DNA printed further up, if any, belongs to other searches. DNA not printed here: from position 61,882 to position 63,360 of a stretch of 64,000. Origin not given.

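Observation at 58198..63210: Second glycan locus: GT32, GT2, GT11 and GT10 fucosyltransferase-family enzymes plus Fcl/ColC-like reductase and a Lys-to-His DegT enzyme (ColD/E1-type 3-dehydratase)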

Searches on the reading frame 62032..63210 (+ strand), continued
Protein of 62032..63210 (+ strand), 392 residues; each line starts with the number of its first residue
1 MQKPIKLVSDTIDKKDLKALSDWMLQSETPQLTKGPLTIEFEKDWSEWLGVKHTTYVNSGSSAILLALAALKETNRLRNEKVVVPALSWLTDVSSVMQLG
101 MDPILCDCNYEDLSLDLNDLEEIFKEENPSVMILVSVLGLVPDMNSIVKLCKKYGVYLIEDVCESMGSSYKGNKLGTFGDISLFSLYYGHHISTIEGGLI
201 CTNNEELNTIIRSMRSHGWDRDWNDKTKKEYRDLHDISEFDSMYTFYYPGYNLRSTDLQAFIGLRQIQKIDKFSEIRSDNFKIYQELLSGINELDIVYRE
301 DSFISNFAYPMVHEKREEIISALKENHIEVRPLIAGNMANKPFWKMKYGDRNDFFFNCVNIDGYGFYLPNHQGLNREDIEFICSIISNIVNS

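Call 30: get_annotated_region(hit=H16, flank=8000)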
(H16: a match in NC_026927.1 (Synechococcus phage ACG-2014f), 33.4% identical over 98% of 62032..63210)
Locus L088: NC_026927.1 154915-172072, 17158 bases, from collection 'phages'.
description: Synechococcus phage ACG-2014f isolate Syn7803C90, complete genome.
organism: Synechococcus phage ACG-2014f (NCBI taxid 1493511)
taxonomy: Viruses; Duplodnaviria; Heunggongvirae; Uroviricota; Caudoviricetes; Kyanoviridae; Atlauavirus; Atlauavirus tusconc8
host: -; source: -; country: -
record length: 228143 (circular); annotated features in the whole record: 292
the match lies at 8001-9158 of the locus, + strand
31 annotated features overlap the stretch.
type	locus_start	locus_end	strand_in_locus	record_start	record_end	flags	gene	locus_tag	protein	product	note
CDS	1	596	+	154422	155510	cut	-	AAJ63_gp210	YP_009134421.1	ferrochelatase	-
CDS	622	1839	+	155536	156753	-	-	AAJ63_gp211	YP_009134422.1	hypothetical protein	-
CDS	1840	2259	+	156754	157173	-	-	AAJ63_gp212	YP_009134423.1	CpeT-like antenna protein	-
CDS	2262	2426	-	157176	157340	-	-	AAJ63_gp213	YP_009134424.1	hypothetical protein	-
CDS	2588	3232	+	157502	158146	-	-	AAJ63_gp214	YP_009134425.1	hypothetical protein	-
CDS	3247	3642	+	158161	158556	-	-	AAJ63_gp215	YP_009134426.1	hypothetical protein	-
CDS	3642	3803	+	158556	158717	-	-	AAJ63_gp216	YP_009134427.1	hypothetical protein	-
CDS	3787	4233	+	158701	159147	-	-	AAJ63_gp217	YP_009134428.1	peptide deformylase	Chain A, Crystal Structure Of A Probable Peptide Deformylase From Synechococcus Phage S-SSM7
CDS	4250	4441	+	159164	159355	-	-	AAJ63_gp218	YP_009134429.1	hypothetical protein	-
CDS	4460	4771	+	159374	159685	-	-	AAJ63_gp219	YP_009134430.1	hypothetical protein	-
CDS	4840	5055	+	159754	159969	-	-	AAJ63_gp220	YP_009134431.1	hypothetical protein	-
CDS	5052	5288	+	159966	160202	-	-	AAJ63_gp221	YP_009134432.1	hypothetical protein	-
CDS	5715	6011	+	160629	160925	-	-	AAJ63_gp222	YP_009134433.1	hypothetical protein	-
CDS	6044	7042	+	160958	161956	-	-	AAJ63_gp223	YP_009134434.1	nucleotide-sugar epimerase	-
CDS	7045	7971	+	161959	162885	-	-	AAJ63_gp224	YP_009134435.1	nucleotide-sugar epimerase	-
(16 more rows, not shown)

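Call 31: find_related_loci(query=A1, collection=viral_contigs, flank=10000)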
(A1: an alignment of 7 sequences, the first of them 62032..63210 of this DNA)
Query A1 (392 aa) in viral_contigs; peptide patterns used: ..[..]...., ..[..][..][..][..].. (x = any residue, [..] = any of these).
346 stretches matched a pattern; 252 encode a relative of the query (tblastn E <= 1e-3); the best 80 are kept; 80 distinct loci.
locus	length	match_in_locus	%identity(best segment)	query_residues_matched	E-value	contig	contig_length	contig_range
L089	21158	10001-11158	89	1-386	0e+0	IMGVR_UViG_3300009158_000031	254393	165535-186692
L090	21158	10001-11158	89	1-386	0e+0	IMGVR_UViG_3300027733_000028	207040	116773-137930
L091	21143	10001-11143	63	5-389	6e-156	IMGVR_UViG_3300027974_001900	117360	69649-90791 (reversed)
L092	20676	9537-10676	64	3-386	3e-155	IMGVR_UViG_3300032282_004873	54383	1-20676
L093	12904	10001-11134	63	5-387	5e-155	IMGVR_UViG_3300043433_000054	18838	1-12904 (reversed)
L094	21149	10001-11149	58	3-388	5e-154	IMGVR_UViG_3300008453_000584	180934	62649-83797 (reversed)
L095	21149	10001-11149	58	3-388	5e-154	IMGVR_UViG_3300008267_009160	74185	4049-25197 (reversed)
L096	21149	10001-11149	58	3-388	5e-154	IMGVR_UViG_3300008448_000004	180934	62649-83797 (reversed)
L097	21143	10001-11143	60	5-388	2e-149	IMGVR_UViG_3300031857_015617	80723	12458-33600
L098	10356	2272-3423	58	3-386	2e-149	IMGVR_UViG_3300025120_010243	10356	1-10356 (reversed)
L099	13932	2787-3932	59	5-386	3e-149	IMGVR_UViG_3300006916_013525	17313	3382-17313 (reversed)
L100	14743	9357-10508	59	3-386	2e-149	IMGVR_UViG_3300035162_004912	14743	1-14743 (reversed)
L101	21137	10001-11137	56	5-387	3e-149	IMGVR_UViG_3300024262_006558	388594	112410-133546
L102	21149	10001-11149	60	3-388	6e-149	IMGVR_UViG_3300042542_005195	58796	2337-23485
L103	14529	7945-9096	58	3-386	2e-148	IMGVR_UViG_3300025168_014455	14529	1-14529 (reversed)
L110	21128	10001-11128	59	5-383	9e-146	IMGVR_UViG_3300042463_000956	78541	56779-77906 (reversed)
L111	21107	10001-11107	60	6-377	2e-145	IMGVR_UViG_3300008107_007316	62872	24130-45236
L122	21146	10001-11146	55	5-391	1e-142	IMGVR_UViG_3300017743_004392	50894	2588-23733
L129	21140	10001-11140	56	5-387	2e-141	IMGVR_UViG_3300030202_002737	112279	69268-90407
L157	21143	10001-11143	58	5-388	4e-138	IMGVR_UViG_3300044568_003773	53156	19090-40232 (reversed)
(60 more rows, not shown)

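Call 40: search_solved_structures(query=window:62032-63210:+, show_alignments=5, max_evalue=1e-46)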
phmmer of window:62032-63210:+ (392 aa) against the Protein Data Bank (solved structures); distinct sequences matched with E-value up to 1e-46: 5.
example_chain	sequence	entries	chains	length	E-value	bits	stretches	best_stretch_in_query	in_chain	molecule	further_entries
2gms_A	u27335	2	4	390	3.5e-51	177.6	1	7-385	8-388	Putative pyridoxamine 5-phosphate-dependent dehydrase, Wbdk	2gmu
3b8x_A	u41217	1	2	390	3.6e-50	174.3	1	7-385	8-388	Pyridoxamine 5-phosphate-dependent dehydrase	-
2r0t_A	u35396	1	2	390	6.4e-50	173.5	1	7-385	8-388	Pyridoxamine 5-phosphate-dependent dehydrase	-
3gr9_A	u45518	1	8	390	6.8e-50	173.4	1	7-385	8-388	ColD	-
3bcx_A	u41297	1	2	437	1.2e-47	166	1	30-384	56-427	CDP-6-deoxy-L-threo-D-glycero-4-hexulose-3-dehydrase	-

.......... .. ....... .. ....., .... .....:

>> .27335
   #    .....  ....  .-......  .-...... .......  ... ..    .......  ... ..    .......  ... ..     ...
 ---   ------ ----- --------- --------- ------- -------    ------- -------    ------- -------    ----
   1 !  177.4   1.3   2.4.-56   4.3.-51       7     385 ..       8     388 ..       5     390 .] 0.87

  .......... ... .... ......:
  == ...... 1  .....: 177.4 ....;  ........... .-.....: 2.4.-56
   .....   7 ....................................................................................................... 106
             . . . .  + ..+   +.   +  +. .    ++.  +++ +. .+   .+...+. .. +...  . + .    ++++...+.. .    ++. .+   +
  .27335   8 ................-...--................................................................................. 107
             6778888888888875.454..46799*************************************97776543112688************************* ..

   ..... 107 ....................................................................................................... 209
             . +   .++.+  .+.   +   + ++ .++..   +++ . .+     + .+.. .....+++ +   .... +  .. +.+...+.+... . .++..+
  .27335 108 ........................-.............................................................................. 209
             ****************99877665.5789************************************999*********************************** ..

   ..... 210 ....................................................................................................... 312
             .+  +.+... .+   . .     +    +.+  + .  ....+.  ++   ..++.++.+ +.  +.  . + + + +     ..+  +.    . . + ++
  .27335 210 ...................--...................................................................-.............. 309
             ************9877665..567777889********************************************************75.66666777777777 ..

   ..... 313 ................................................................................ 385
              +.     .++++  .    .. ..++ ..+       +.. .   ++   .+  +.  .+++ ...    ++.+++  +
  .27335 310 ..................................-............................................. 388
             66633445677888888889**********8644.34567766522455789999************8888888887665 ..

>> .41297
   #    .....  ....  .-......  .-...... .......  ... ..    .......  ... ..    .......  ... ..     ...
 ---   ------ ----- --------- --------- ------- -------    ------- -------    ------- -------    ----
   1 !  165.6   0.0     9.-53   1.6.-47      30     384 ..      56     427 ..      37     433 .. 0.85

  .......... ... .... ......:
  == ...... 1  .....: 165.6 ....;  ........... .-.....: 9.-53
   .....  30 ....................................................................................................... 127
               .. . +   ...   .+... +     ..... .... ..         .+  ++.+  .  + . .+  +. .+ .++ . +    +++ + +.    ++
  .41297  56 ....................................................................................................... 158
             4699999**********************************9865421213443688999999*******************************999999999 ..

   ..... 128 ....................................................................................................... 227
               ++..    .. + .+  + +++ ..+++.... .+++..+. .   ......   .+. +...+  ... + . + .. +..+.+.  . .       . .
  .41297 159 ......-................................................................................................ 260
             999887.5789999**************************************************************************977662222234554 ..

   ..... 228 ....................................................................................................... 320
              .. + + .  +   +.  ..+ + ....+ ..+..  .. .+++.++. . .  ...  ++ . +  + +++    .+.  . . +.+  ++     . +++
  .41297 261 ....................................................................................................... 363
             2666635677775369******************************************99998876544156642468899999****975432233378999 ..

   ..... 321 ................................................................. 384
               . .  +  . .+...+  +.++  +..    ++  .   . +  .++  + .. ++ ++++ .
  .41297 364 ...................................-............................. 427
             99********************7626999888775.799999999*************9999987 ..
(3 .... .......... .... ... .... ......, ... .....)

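Call 42: search_protein_families(library=pfam, proteins=[L111:15640-16386:+, L111:12133-12870:+, L111:12851-13504:+, L157:13813-14877:+, L110:15646-16452:+, L111:16778-18712:+, L110:17216-17584:+, L122:5534-6829:+, L129:6240-6869:+, L111:5050-5745:+], max_evalue=0.001)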
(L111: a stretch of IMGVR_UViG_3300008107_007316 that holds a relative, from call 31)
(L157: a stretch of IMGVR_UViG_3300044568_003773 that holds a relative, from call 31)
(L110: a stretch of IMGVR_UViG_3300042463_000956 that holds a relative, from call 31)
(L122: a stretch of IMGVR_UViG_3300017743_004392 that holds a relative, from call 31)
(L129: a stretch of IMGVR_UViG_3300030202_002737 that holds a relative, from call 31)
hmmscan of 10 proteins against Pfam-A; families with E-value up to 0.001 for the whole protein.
L111:15640-16386:+ (248 aa): 0 families

L111:12133-12870:+ (245 aa): 3 families
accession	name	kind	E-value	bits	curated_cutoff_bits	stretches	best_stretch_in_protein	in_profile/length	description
PF02562.22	PhoH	-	1.5e-63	214.5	27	1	39-241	6-205/205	PhoH-like protein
PF20720.3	nSTAND3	-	0.00026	21.2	27.2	0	43-85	8-47/155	Novel STAND NTPase 3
PF00270.35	DEAD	-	0.00091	19.4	26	0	40-95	2-56/167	DEAD/DEAH box helicase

L111:12851-13504:+ (217 aa): 0 families

L157:13813-14877:+ (354 aa): 0 families

L110:15646-16452:+ (268 aa): 1 family
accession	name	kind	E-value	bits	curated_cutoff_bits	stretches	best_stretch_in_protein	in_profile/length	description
PF00535.33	Glycos_transf_2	-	2.2e-07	31.4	23.3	1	8-124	1-113/168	Glycosyl transferase family 2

L111:16778-18712:+ (644 aa): 0 families

L110:17216-17584:+ (122 aa): 0 families

L122:5534-6829:+ (431 aa): 1 family
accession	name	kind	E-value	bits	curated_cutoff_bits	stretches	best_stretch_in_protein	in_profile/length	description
PF00534.26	Glycos_transf_1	-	0.0005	20.1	26.4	1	199-326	27-136/172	Glycosyl transferases group 1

L129:6240-6869:+ (209 aa): 1 family
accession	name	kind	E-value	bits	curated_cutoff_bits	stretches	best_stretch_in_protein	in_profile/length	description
PF00535.33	Glycos_transf_2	-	1.3e-05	25.7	23.3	1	6-152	3-132/168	Glycosyl transferase family 2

L111:5050-5745:+ (231 aa): 1 family
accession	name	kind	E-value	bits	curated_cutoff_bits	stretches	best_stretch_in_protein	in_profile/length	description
PF00535.33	Glycos_transf_2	-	2.3e-13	50.8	23.3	1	4-108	1-101/168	Glycosyl transferase family 2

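Call 44: find_encoding_contigs(protein=P0022, flank=10000, max_places=2)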
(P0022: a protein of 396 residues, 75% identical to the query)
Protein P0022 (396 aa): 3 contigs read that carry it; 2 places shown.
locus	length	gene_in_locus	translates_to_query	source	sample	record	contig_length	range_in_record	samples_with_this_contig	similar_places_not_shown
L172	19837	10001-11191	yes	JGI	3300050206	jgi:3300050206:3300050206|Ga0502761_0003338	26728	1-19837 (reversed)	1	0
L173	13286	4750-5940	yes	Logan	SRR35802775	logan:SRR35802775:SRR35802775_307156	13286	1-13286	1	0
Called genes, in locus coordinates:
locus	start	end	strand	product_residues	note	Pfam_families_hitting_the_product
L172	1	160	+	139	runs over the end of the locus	-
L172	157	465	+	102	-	-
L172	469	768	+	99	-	-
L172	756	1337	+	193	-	-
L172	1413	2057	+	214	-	-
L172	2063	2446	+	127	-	PF13671:AAA_33 (weak)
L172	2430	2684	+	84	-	-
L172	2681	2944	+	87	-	-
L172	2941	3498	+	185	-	PF18143:HAD_SAK_2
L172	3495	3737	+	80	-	-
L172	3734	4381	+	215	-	PF00149:Metallophos, PF12850:Metallophos_2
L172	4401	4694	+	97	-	-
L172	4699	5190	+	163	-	-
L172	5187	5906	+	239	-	PF12705:PDDEXK_1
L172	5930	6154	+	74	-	-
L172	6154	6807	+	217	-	PF04488:Gly_transf_sug, PF05704:Caps_synth (weak)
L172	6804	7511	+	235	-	PF00535:Glycos_transf_2, PF10111:Glyco_tranf_2_2, PF13641:Glyco_tranf_2_3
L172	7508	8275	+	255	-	PF01531:Glyco_transf_11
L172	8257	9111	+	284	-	-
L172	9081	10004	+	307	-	PF01370:Epimerase, PF04321:RmlD_sub_bind, PF16363:GDP_Man_Dehyd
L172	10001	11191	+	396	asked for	PF01041:DegT_DnrJ_EryC1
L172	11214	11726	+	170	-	-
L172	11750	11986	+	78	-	-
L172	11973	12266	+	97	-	-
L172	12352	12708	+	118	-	-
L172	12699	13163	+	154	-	PF20274:cREC_REC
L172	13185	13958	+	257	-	-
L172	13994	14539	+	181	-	-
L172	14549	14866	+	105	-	-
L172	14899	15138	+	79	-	-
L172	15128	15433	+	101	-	-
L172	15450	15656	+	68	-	-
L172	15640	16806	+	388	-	PF00535:Glycos_transf_2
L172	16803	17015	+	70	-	-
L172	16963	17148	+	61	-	-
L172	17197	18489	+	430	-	-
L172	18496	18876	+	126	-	-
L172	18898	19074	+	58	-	PF07432:Hc1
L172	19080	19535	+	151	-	-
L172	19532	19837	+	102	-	?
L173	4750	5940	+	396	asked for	PF01041:DegT_DnrJ_EryC1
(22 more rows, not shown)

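Call 45: find_encoding_contigs(protein=P0018, flank=10000, max_places=2)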
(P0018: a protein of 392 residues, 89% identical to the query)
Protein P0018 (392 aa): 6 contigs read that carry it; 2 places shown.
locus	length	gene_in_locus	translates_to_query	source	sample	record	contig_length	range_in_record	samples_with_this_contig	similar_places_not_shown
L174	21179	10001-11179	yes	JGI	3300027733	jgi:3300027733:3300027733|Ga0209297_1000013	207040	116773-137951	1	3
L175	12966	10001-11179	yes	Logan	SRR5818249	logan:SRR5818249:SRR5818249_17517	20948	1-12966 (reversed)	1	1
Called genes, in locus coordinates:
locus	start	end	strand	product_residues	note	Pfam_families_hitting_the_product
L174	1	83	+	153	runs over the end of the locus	-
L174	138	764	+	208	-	-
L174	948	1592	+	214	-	PF00149:Metallophos (weak)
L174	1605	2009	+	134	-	PF13671:AAA_33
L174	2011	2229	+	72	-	-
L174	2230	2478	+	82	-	-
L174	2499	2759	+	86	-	-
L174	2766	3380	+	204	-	-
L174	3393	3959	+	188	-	PF18143:HAD_SAK_2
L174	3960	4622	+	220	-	PF00149:Metallophos, PF12850:Metallophos_2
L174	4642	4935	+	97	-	-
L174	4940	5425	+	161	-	-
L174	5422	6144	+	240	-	PF12705:PDDEXK_1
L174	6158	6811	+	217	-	PF05704:Caps_synth (weak), PF04488:Gly_transf_sug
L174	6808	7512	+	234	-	PF00535:Glycos_transf_2, PF10111:Glyco_tranf_2_2, PF13641:Glyco_tranf_2_3 (weak)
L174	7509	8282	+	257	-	PF01531:Glyco_transf_11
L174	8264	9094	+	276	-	-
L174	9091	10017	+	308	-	PF01370:Epimerase, PF02719:Polysacc_synt_2 (faint), PF04321:RmlD_sub_bind, PF16363:GDP_Man_Dehyd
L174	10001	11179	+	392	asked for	PF01041:DegT_DnrJ_EryC1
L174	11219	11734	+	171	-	-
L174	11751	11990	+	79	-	-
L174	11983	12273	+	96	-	-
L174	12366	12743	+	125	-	-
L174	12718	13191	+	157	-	PF20274:cREC_REC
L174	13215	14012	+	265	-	-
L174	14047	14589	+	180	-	-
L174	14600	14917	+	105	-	-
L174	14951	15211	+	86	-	-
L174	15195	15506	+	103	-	-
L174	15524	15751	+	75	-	-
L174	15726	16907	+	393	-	PF00535:Glycos_transf_2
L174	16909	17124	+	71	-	-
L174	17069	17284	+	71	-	-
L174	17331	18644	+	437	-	-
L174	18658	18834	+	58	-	PF07432:Hc1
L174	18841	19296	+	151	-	-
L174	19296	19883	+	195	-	PF01467:CTP_transf_like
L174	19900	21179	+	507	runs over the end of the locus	-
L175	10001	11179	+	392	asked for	PF01041:DegT_DnrJ_EryC1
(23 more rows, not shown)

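Call 46: find_related_loci(query=L174:19900-21177:+, collection=viral_contigs, flank=10000)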
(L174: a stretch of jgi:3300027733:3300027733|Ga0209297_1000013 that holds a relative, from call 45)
Query L174:19900-21177:+ (426 aa) in viral_contigs; peptide patterns used: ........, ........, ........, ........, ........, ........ (x = any residue, [..] = any of these).
3 stretches matched a pattern; 3 encode a relative of the query (tblastn E <= 1e-3); 3 distinct loci.
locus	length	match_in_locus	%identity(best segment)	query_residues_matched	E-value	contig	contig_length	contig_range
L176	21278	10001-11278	100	1-426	0e+0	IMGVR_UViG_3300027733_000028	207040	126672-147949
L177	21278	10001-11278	100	1-426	0e+0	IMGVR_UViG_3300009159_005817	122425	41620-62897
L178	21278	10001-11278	100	1-426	0e+0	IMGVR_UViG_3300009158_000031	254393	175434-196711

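Call 49: find_related_loci(query=L178:19604-20464:+, collection=viral_contigs, flank=10000)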
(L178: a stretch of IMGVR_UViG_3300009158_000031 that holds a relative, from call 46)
Query L178:19604-20464:+ (286 aa) in viral_contigs; peptide patterns used: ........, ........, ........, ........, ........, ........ (x = any residue, [..] = any of these).
38 stretches matched a pattern; 34 encode a relative of the query (tblastn E <= 1e-3); 33 distinct loci.
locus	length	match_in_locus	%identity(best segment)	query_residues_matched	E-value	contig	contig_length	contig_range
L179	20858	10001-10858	100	1-286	0e+0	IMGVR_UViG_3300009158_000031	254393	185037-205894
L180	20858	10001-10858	100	1-286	0e+0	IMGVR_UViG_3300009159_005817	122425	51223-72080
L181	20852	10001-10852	77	3-286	1e-154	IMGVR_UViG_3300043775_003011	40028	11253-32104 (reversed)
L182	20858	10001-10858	100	1-286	0e+0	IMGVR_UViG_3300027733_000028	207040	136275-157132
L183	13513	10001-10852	81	3-286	4e-151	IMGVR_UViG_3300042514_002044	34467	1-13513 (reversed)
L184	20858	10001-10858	79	1-286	7e-149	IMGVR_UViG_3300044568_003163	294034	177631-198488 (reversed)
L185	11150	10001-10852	79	3-286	7e-147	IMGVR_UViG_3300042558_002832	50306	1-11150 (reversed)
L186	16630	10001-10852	79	3-286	7e-147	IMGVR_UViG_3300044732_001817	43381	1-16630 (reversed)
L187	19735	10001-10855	70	2-286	4e-144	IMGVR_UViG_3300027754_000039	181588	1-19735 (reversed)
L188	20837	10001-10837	73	4-284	1e-141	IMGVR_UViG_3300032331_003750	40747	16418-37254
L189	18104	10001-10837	73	4-284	9e-141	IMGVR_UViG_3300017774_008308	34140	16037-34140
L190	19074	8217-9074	71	1-286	5e-138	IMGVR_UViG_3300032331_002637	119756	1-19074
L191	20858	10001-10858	72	1-286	6e-138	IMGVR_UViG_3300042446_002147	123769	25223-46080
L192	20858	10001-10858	72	1-286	6e-138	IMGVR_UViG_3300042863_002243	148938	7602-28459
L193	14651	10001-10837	67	6-286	4e-132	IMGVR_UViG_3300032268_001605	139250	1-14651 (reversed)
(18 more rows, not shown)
